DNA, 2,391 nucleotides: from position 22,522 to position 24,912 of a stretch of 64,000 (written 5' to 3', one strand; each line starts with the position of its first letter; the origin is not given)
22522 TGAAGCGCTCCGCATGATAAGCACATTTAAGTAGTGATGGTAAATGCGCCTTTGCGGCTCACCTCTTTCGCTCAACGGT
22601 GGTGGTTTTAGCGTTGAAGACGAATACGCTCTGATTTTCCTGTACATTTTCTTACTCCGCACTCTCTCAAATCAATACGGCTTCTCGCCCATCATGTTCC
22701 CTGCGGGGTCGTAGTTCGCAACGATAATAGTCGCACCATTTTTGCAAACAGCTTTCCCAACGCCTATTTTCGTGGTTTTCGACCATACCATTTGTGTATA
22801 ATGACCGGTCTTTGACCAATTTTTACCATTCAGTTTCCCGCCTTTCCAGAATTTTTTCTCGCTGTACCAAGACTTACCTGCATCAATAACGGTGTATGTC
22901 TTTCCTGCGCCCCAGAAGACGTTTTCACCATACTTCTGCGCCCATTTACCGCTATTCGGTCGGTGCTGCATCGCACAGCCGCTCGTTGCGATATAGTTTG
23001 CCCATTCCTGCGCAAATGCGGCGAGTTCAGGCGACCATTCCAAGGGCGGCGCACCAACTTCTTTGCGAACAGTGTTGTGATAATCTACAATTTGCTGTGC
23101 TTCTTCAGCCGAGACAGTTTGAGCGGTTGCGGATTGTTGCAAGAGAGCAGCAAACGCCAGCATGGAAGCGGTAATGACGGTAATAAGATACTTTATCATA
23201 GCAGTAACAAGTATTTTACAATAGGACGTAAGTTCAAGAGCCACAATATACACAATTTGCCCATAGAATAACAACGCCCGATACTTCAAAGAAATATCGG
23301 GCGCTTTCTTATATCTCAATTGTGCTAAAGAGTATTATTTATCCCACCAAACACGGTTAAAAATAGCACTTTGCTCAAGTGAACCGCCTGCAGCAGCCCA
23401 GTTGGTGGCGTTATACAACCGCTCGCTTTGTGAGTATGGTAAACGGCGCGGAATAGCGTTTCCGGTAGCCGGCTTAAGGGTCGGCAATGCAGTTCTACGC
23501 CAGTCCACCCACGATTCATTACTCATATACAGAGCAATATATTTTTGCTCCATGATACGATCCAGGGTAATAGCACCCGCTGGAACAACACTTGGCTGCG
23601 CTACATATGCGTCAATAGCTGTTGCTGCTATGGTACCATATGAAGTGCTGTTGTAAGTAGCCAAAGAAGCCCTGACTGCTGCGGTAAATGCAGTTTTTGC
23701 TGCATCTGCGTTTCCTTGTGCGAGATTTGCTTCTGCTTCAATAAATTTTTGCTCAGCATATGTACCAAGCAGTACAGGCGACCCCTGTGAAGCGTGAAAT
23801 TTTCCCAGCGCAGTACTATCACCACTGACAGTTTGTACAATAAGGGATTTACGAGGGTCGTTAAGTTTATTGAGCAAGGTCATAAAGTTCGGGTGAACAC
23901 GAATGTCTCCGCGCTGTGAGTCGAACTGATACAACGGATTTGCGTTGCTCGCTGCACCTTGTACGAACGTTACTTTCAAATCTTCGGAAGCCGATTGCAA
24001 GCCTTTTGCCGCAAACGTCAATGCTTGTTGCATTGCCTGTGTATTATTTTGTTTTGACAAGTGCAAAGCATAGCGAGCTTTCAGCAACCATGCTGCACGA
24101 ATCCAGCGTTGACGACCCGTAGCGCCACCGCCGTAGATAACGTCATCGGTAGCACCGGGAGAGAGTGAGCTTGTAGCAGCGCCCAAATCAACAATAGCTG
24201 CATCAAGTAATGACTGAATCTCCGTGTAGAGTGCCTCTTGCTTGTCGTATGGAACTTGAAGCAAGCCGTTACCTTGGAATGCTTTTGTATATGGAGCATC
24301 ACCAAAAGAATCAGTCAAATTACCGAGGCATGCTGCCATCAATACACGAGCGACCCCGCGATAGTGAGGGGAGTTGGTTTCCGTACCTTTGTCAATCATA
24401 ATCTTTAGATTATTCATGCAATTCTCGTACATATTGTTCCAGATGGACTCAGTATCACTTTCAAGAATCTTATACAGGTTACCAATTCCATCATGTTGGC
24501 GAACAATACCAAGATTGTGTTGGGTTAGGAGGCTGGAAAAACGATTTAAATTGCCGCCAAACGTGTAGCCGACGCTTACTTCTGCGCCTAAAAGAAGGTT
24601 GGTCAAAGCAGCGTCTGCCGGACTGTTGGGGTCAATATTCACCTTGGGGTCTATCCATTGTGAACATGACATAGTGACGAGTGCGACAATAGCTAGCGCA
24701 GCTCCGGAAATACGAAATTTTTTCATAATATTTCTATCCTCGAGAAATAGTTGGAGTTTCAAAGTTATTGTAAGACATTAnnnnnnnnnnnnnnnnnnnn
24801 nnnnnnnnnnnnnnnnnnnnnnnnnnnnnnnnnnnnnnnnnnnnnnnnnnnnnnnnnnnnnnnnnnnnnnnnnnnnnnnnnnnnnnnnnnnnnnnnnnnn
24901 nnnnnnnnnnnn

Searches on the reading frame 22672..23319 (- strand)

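Call 65: search_protein_families(library=pfam, proteins=[window:22672-23319:-], max_evalue=0.00001)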
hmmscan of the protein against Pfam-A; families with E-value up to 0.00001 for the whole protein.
window:22672-23319:- (215 aa): 1 family
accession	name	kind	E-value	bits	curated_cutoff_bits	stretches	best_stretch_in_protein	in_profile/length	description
PF00188.32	CAP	-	4.2e-25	89.3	21.1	1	78-203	1-117/117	Cysteine-rich secretory protein family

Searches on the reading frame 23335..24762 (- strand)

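Call 65: search_protein_families(library=pfam, proteins=[window:23335-24762:-], max_evalue=0.00001)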
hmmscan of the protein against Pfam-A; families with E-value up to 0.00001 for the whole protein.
window:23335-24762:- (475 aa): 2 families
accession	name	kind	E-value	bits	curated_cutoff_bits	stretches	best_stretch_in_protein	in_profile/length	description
PF12771.13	SusD-like_2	-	1.8e-60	205.4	27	1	54-444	10-415/415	Starch-binding associating with outer membrane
PF12741.13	SusD-like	-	2.1e-37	129.8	27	2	96-312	71-281/495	Susd and RagB outer membrane lipoprotein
